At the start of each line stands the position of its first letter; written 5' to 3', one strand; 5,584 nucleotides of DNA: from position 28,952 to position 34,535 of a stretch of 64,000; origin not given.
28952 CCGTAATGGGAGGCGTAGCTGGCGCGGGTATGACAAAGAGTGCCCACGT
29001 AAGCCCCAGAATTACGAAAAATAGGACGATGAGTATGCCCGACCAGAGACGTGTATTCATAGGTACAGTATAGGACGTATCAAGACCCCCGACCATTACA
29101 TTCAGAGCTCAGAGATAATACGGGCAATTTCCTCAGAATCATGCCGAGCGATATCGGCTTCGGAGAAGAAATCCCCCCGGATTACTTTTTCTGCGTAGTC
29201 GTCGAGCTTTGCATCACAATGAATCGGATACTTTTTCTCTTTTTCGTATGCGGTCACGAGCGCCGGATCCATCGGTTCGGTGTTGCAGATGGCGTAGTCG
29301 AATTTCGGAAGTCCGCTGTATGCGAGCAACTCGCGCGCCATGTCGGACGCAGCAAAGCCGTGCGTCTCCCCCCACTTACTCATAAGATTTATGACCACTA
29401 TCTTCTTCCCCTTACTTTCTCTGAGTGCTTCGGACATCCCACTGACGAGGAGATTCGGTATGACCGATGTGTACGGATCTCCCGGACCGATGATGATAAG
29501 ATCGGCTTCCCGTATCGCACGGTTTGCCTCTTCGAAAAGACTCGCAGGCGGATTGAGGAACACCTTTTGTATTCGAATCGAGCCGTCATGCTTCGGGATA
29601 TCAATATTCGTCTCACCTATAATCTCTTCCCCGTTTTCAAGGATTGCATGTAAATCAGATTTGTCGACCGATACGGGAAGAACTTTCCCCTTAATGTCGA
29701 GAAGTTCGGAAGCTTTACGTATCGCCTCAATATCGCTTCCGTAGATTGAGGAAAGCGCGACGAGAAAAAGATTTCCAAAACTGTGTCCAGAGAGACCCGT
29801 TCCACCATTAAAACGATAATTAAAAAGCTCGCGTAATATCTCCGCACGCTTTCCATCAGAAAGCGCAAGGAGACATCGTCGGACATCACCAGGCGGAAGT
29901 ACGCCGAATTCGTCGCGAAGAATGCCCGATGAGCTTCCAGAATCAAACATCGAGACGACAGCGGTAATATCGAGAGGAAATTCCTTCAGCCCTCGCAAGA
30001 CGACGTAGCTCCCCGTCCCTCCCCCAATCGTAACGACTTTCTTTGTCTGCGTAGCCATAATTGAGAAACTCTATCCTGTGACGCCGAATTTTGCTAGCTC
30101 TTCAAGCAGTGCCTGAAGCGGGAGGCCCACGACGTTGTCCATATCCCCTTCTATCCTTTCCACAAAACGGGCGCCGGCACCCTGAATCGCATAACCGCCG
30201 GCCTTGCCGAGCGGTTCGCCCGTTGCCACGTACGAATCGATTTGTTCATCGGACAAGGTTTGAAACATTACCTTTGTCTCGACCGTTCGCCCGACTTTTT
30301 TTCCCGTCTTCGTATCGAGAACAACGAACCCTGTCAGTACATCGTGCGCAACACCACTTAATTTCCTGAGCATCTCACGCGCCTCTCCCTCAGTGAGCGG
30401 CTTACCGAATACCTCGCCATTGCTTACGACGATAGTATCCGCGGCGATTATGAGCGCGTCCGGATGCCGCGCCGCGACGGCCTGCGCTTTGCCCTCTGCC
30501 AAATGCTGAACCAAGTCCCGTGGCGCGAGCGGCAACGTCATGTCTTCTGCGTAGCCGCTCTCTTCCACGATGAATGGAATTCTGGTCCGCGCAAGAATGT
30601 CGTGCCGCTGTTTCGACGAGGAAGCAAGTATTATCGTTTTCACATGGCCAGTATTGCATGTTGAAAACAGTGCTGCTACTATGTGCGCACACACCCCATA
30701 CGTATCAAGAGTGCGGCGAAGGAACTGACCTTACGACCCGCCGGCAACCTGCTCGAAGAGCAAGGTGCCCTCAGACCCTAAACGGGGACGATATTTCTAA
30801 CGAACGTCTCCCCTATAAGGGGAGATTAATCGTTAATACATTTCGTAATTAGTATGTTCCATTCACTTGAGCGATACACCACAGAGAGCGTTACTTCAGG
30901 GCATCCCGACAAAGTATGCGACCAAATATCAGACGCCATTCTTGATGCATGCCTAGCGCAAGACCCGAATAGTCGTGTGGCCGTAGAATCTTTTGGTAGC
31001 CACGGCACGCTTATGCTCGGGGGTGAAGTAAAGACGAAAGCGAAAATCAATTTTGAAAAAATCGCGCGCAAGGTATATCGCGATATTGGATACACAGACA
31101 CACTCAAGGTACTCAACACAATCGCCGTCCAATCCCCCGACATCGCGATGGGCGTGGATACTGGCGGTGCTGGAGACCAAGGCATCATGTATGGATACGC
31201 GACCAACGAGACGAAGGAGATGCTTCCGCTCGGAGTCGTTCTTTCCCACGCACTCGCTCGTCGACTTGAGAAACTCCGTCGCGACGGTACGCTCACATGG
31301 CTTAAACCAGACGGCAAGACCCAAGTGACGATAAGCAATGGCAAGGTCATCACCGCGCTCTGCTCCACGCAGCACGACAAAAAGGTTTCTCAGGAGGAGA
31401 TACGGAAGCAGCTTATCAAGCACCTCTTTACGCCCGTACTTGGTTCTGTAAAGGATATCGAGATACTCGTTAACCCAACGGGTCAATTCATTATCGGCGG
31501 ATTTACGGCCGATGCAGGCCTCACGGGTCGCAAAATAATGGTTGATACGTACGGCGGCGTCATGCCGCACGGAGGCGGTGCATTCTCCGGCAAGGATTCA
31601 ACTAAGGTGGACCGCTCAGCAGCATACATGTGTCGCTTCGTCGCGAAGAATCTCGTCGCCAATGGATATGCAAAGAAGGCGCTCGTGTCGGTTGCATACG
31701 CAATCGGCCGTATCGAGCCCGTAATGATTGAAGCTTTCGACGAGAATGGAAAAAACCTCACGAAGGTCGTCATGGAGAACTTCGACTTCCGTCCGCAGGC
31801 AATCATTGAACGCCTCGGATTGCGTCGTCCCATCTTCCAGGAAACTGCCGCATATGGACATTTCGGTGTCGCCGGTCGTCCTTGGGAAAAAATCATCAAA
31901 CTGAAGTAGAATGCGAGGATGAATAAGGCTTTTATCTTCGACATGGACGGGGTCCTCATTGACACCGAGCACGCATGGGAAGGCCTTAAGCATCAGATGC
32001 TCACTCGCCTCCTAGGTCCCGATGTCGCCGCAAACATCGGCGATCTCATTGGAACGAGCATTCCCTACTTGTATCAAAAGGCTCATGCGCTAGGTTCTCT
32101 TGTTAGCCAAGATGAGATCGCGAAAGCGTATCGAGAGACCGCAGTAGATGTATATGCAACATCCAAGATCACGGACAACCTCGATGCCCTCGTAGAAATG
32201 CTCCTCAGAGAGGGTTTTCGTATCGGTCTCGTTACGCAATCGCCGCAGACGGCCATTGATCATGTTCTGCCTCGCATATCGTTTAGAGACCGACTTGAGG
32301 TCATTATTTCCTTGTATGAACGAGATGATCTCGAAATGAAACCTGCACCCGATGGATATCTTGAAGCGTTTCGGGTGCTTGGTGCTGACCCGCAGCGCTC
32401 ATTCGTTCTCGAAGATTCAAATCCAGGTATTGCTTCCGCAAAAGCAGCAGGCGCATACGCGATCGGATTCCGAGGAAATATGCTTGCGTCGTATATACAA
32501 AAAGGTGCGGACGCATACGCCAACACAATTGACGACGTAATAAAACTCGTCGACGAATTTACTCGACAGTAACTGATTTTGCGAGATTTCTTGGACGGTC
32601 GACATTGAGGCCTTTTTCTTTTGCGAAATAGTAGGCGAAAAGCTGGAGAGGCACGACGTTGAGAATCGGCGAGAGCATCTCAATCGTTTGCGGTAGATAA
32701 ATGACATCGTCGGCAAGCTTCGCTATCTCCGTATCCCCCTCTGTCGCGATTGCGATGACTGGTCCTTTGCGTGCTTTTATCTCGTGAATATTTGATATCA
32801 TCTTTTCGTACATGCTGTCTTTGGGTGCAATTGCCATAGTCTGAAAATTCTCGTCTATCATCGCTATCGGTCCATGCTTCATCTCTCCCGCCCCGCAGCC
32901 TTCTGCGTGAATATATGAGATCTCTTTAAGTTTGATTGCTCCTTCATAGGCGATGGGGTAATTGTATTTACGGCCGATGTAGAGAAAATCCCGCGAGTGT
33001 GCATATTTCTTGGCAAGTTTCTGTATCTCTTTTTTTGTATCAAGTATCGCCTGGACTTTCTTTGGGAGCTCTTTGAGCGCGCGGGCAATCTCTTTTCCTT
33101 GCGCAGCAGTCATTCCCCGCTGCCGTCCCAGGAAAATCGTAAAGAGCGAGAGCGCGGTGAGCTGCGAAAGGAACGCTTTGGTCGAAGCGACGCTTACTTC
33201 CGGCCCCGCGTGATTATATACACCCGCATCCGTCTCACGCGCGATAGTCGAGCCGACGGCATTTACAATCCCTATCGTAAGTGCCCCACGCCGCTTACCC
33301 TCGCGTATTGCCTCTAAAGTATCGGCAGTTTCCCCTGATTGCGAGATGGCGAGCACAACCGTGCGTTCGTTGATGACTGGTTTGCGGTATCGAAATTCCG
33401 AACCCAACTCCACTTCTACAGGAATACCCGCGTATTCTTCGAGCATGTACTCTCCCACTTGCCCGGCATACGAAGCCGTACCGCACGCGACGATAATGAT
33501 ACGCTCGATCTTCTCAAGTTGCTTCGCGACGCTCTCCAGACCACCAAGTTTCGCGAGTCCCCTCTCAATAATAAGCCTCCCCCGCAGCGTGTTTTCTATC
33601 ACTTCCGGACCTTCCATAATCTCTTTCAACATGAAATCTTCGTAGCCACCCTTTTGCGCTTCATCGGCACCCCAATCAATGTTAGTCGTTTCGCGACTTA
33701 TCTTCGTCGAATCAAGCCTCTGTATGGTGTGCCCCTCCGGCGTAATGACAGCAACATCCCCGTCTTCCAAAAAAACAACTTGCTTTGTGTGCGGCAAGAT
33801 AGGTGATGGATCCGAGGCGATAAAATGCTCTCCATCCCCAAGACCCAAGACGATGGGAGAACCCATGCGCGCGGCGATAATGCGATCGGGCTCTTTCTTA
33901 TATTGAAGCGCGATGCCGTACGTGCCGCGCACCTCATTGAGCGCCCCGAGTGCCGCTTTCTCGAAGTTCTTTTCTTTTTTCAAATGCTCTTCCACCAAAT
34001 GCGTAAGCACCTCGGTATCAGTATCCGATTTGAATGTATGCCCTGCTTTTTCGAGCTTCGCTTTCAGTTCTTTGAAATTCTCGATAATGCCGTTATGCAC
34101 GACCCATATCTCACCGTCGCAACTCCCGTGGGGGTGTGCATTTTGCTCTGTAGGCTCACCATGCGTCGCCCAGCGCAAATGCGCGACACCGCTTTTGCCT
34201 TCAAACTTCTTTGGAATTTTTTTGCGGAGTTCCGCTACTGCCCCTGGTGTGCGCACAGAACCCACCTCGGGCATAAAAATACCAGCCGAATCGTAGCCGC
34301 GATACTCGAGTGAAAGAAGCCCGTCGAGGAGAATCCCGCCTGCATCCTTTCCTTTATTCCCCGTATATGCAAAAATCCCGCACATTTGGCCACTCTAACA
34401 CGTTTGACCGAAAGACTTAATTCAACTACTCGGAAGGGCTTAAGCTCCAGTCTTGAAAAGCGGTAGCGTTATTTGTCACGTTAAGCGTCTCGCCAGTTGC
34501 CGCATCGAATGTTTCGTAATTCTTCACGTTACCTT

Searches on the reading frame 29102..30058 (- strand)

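Call 6: search_protein_families(library=pfam, proteins=[window:29102-30058:-], max_evalue=0.01)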
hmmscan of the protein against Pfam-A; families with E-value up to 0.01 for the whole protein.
window:29102-30058:- (318 aa): 1 family
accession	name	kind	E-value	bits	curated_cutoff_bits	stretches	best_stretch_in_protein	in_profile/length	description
PF01933.23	CofD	-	5e-89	298.8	30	1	8-297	1-289/290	2-phospho-L-lactate transferase CofD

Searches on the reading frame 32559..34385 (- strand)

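Call 63: search_protein_families(library=pfam, proteins=[window:32559-34385:-], max_evalue=0.001)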
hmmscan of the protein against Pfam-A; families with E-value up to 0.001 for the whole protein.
window:32559-34385:- (608 aa): 4 families
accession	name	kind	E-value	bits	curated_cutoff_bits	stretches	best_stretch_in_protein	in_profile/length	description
PF01380.27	SIS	-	1.4e-54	183.9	25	2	290-416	2-129/131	SIS domain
PF13522.11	GATase_6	-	1.4e-20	74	27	1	61-179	8-117/130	Glutamine amidotransferase domain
PF13537.11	GATase_7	-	3.4e-15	56.6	25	1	79-183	9-107/123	Glutamine amidotransferase domain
PF13230.11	GATase_4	-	3.1e-06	26.8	23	1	48-145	58-158/272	Glutamine amidotransferases class-II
